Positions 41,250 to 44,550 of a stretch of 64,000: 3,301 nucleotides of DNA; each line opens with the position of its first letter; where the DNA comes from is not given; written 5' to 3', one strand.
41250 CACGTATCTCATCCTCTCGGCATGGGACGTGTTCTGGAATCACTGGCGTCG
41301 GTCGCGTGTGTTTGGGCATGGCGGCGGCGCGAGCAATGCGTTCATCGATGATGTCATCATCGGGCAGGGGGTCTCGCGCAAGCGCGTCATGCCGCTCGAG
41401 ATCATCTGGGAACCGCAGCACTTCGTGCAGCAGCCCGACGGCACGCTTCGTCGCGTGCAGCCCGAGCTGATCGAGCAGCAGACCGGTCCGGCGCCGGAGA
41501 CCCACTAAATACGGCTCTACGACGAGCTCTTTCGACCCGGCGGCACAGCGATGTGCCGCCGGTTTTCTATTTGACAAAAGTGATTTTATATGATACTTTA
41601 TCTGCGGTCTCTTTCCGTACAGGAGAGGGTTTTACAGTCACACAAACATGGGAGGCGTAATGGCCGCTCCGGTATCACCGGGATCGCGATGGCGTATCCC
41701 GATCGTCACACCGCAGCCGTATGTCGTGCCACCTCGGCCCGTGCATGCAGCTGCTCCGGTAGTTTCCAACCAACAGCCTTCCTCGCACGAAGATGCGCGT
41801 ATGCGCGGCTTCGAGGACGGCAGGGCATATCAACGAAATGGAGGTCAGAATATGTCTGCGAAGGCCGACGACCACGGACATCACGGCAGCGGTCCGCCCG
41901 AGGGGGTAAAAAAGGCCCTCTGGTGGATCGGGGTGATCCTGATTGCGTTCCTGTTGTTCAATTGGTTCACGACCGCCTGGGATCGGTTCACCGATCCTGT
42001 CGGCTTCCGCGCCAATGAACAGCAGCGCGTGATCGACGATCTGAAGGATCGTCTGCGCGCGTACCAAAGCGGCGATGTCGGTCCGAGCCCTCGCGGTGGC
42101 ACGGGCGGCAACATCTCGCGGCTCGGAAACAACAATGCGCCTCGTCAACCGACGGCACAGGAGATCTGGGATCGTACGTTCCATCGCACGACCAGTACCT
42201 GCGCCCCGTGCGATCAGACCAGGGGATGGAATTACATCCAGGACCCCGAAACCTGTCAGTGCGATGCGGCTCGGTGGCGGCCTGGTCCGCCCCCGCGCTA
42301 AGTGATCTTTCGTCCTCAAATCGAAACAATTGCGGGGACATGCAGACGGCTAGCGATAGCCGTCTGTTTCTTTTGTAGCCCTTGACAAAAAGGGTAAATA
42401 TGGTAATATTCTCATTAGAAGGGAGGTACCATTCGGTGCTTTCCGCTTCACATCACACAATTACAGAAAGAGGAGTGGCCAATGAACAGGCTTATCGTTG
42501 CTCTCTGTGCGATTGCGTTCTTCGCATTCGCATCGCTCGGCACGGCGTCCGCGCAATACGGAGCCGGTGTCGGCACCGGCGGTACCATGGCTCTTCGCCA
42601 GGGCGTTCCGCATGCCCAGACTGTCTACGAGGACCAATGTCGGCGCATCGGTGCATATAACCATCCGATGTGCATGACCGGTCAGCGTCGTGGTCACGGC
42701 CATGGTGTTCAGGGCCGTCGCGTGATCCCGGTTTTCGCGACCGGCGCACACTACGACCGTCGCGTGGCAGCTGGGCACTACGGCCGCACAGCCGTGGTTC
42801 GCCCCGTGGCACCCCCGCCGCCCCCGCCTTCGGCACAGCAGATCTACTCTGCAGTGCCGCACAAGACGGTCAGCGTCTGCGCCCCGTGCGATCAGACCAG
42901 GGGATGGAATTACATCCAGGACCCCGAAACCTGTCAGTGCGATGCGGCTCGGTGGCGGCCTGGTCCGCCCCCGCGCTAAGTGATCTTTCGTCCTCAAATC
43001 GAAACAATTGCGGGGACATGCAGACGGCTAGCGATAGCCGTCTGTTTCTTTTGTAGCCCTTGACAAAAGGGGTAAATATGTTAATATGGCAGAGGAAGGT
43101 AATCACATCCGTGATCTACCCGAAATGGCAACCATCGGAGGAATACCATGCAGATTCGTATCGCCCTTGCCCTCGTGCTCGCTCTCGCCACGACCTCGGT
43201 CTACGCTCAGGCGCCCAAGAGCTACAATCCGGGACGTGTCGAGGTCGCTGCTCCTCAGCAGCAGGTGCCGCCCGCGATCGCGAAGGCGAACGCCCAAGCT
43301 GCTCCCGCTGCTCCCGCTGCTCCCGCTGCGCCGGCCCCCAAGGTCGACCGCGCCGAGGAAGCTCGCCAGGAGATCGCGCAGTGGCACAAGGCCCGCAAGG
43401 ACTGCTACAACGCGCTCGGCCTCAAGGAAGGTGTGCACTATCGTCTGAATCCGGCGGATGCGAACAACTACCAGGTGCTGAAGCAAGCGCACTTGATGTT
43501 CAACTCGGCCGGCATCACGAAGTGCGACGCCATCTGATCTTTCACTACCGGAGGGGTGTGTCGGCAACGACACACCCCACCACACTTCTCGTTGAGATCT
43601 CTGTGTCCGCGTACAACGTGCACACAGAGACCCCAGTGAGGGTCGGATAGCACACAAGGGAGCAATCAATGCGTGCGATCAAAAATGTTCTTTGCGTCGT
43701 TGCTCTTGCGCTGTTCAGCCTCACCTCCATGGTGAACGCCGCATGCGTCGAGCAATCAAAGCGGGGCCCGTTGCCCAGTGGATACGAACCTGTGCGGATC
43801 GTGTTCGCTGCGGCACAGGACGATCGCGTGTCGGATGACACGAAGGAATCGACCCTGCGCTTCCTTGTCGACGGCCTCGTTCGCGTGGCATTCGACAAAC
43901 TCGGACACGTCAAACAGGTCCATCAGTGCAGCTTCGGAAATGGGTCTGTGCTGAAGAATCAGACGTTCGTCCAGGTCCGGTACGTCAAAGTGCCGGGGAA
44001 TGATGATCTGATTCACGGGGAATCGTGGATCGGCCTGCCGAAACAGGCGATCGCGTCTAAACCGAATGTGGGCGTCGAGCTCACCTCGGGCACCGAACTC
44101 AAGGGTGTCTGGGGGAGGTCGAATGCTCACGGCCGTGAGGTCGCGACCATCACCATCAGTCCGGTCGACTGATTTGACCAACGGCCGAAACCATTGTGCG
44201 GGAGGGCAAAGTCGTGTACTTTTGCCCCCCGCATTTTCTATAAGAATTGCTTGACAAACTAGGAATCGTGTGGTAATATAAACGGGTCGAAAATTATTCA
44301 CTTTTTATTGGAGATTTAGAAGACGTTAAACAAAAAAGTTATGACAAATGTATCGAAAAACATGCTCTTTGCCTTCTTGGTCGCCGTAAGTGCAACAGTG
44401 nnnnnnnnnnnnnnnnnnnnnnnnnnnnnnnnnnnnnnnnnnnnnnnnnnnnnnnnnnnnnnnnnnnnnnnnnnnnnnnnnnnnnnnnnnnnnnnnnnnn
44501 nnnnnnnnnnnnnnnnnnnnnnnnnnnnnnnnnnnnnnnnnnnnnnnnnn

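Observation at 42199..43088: Recent 212-bp tandem duplication carrying gene 3' end + terminator + promoter, giving two paralogs that share a Cys4 C-terminal domain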

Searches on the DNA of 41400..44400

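Call 73: search_rna_families(source=window, start=41400, end=44400, threshold=evalue, max_evalue=1)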
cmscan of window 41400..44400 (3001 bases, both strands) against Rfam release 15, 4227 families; matches with E-value up to 1: 0.
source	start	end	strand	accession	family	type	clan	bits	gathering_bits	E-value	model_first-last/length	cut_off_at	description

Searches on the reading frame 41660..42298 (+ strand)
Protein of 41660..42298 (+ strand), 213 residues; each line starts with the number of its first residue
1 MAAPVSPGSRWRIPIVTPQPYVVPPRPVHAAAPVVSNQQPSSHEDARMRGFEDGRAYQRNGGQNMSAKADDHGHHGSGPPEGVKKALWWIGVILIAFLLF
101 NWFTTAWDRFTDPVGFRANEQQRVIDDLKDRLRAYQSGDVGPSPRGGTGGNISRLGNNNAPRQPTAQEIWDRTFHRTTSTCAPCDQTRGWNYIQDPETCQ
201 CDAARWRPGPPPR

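Call 11: search_protein_families(library=pfam, proteins=[window:41660-42298:+], max_evalue=1)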
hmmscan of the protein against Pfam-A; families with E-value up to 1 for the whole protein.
window:41660-42298:+ (213 aa): 1 family
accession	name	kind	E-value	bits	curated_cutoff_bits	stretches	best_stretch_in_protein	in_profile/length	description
PF14554.11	VEGF_C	-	0.00022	21.6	40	1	178-202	3-27/54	VEGF heparin-binding domain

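Call 37: find_homologous_proteins(query=window:41660-42298:+, max_evalue=10)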
Query window:41660-42298:+ (213 aa): 1 proteins with E <= 10 among 431 candidates.
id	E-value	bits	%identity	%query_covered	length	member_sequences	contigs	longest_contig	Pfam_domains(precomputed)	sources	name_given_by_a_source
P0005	1.1e-146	505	100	100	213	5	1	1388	-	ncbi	-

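Call 56: search_protein_families(library=ncbifam, proteins=[window:41660-42298:+], max_evalue=0.1)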
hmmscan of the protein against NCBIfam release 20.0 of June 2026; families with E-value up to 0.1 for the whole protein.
window:41660-42298:+ (213 aa): 0 families

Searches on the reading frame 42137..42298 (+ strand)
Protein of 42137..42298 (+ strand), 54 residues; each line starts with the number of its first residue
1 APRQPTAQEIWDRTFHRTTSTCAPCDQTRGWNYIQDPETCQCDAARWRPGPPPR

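Call 35: find_homologous_proteins(query=A2, max_evalue=10)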
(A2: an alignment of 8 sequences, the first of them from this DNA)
Query A2 (8 sequences): 14 candidates shared short words with the query, none scored E <= 10.
